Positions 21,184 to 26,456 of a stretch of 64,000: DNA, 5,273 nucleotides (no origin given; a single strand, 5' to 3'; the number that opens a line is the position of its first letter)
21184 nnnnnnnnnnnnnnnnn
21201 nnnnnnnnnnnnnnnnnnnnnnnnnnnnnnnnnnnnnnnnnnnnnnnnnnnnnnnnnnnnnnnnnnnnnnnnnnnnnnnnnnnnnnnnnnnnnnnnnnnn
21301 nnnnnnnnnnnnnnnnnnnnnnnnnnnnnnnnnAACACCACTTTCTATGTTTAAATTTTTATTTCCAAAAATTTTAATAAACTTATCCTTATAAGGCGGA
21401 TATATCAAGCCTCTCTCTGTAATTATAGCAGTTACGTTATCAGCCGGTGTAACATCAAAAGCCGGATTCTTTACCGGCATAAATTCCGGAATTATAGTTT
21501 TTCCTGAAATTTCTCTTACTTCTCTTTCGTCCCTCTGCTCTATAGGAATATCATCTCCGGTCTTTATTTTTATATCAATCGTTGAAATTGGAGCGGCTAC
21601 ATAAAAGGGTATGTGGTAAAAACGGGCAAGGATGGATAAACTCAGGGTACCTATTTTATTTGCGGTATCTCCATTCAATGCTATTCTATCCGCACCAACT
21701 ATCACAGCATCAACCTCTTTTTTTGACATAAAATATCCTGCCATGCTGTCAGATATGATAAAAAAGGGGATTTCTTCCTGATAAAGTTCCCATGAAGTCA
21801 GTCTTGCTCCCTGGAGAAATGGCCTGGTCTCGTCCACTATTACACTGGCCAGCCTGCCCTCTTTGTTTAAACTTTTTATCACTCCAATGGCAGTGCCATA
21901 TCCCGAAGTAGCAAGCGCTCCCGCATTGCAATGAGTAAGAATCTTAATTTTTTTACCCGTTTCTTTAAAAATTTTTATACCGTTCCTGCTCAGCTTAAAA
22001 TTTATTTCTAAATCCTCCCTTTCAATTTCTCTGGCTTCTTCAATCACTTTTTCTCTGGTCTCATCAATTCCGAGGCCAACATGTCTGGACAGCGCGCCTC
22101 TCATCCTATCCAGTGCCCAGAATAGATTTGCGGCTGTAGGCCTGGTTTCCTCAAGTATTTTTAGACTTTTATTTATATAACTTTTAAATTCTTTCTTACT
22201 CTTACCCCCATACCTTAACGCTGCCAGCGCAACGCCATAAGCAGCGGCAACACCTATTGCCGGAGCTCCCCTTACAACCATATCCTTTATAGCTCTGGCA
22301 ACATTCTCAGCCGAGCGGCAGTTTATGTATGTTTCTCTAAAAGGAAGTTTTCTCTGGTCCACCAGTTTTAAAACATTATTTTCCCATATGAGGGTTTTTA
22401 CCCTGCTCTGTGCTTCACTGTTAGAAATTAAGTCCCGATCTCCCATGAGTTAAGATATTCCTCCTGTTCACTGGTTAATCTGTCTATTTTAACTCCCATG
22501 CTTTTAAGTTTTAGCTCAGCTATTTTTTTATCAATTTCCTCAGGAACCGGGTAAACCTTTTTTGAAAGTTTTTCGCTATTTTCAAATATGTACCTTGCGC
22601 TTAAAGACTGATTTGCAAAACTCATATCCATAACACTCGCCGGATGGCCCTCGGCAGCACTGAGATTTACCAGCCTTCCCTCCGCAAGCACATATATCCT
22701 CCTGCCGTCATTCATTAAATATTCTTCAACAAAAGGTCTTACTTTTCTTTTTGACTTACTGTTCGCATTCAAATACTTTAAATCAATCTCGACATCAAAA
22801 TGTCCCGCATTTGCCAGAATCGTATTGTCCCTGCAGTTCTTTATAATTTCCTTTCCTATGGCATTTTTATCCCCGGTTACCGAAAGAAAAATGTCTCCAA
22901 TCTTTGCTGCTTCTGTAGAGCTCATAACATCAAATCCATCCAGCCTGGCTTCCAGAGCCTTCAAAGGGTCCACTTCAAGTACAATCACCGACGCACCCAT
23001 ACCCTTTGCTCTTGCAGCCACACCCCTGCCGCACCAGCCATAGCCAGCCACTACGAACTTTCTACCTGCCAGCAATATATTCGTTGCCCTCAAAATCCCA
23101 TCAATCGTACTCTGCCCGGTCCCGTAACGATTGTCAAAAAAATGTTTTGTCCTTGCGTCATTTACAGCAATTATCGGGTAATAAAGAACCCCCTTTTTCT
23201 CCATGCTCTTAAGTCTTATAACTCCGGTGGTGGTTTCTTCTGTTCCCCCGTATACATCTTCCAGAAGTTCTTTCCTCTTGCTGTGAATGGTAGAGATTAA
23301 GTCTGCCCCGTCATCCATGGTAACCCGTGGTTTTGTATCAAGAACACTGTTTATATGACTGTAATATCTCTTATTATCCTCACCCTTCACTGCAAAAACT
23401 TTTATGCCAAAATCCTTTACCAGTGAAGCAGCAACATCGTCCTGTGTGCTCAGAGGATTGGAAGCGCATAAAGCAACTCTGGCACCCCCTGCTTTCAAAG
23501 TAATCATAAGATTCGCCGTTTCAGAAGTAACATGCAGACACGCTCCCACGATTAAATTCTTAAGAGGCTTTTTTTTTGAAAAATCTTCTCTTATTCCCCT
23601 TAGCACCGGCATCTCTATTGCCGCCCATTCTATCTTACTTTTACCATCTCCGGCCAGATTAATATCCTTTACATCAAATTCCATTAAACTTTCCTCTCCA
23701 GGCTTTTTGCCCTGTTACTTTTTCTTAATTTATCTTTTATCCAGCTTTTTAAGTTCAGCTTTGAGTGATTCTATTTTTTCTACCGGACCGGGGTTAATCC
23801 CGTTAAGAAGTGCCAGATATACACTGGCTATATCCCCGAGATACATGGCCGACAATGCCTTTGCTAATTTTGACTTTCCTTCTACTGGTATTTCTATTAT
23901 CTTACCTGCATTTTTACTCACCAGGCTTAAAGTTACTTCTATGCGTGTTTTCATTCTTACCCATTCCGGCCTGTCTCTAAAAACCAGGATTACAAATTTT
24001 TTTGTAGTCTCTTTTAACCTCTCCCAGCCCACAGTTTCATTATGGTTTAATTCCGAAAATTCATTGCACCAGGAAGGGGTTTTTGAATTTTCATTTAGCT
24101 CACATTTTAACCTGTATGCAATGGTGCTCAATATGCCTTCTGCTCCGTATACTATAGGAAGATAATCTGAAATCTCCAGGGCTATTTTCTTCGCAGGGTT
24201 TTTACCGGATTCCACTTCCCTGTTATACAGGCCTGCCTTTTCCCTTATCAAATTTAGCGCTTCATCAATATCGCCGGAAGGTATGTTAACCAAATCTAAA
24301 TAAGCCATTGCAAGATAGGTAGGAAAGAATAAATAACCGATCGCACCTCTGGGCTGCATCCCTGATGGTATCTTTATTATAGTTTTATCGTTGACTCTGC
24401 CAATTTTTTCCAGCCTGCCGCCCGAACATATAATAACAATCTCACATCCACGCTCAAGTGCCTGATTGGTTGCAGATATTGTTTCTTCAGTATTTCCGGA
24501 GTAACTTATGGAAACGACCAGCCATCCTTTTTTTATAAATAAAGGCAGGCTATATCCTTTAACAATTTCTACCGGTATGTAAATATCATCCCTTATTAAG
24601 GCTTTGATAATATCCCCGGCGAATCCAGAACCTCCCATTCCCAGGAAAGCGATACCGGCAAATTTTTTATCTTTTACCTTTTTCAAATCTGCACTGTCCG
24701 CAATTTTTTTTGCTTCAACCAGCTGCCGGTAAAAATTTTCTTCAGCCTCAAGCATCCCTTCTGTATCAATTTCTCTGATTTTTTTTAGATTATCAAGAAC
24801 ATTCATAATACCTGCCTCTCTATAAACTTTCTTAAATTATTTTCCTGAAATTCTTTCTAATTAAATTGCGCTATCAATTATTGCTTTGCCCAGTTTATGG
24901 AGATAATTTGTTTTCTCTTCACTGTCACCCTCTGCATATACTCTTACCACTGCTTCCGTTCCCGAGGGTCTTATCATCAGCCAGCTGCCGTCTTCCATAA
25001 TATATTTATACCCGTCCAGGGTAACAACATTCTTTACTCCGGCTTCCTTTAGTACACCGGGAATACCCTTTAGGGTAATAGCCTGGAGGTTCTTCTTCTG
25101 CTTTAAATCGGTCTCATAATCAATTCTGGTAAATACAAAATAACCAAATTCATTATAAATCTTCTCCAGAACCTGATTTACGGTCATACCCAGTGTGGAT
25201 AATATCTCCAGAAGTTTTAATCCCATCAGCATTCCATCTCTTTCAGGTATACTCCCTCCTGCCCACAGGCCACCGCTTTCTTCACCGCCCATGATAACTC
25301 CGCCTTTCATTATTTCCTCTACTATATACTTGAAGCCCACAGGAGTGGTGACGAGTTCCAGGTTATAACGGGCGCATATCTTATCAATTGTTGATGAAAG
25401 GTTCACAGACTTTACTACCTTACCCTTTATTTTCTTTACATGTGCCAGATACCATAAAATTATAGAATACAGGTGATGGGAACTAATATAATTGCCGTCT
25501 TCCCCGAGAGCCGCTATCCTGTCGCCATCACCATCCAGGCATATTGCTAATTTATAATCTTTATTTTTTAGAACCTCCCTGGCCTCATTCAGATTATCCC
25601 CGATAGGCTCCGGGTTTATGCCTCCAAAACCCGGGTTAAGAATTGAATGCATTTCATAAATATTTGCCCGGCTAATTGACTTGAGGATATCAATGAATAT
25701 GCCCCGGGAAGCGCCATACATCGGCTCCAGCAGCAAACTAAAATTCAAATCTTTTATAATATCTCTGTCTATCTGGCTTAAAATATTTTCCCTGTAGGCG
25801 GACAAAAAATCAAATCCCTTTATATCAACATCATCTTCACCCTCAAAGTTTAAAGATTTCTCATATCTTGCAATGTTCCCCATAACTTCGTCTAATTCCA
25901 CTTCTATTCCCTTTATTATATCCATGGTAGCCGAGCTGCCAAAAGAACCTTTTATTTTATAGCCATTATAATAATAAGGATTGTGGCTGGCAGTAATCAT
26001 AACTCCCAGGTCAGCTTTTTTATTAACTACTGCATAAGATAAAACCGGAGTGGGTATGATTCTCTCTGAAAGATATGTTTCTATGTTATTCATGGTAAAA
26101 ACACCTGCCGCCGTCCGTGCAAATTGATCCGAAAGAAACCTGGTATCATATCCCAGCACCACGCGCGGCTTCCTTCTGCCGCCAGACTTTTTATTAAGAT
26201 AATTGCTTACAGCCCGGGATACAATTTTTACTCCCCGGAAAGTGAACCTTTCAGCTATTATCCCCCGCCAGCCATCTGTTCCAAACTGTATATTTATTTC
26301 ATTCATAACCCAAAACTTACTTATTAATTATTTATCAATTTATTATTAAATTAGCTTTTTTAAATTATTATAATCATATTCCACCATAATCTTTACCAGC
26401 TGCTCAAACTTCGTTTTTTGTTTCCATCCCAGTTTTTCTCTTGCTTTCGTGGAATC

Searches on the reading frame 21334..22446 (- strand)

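Call 49: search_protein_families(library=pfam, proteins=[window:21334-22446:-], max_evalue=0.00001)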
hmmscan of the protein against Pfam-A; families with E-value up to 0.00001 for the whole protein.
window:21334-22446:- (371 aa): 1 family
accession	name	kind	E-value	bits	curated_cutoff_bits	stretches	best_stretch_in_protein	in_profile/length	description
PF01008.23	IF-2B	-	5.6e-84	282.1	22.4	1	58-350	2-280/280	Initiation factor 2 subunit family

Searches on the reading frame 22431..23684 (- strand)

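Call 49: search_protein_families(library=pfam, proteins=[window:22431-23684:-], max_evalue=0.00001)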
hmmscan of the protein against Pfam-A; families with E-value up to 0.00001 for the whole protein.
window:22431-23684:- (418 aa): 4 families
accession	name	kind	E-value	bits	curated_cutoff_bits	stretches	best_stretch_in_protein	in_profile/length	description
PF05221.23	AdoHcyase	-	6e-62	209.9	25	2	2-136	1-139/299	S-adenosyl-L-homocysteine hydrolase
PF00670.27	AdoHcyase_NAD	-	3.7e-50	170.6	27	1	185-345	1-161/162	S-adenosyl-L-homocysteine hydrolase, NAD binding domain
PF07991.19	KARI_N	-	3.8e-06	27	20.6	0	205-301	2-102/165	Acetohydroxy acid isomeroreductase, NADPH-binding domain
PF02826.25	2-Hacid_dh_C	-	6e-06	26.2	25.1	0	203-295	32-128/178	D-isomer specific 2-hydroxyacid dehydrogenase, NAD binding domain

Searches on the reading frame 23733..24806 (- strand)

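Call 49: search_protein_families(library=pfam, proteins=[window:23733-24806:-], max_evalue=0.00001)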
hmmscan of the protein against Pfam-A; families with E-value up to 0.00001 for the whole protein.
window:23733-24806:- (358 aa): 2 families
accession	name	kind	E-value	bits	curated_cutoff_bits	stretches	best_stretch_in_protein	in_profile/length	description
PF10432.14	bact-PGI_C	-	2.9e-47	160.8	24.5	1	202-352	2-151/151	Bacterial phospho-glucose isomerase C-terminal SIS domain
PF01380.27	SIS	-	1.9e-08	34.6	25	1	52-129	8-89/131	SIS domain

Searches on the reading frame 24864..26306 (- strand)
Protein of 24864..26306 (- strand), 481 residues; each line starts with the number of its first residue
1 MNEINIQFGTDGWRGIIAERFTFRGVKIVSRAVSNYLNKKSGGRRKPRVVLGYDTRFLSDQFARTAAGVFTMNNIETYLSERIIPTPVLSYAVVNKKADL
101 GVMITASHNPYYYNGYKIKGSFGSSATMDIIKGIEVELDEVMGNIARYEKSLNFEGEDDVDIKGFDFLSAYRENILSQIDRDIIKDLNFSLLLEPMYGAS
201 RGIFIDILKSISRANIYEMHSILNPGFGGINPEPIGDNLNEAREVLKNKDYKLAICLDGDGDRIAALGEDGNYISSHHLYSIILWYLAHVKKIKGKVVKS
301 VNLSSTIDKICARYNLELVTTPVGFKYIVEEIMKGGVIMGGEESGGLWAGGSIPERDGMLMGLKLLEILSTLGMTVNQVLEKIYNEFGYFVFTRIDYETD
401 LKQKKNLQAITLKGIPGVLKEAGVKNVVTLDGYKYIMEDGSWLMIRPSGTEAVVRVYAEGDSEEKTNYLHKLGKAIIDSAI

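Call 49: search_protein_families(library=pfam, proteins=[window:24864-26306:-], max_evalue=0.00001)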
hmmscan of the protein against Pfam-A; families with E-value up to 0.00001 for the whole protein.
window:24864-26306:- (481 aa): 4 families
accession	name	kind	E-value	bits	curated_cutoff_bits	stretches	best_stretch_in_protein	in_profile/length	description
PF02878.22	PGM_PMM_I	-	2.2e-37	128.3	22.5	1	6-139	2-132/138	Phosphoglucomutase/phosphomannomutase, alpha/beta/alpha domain I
PF02880.22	PGM_PMM_III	-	3.6e-26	92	20.7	1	277-386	3-114/115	Phosphoglucomutase/phosphomannomutase, alpha/beta/alpha domain III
PF02879.22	PGM_PMM_II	-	3.8e-16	59.9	29.3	1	170-271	2-103/103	Phosphoglucomutase/phosphomannomutase, alpha/beta/alpha domain II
PF00408.26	PGM_PMM_IV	-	1.3e-11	44.8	23.1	1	420-467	20-59/68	Phosphoglucomutase/phosphomannomutase, C-terminal domain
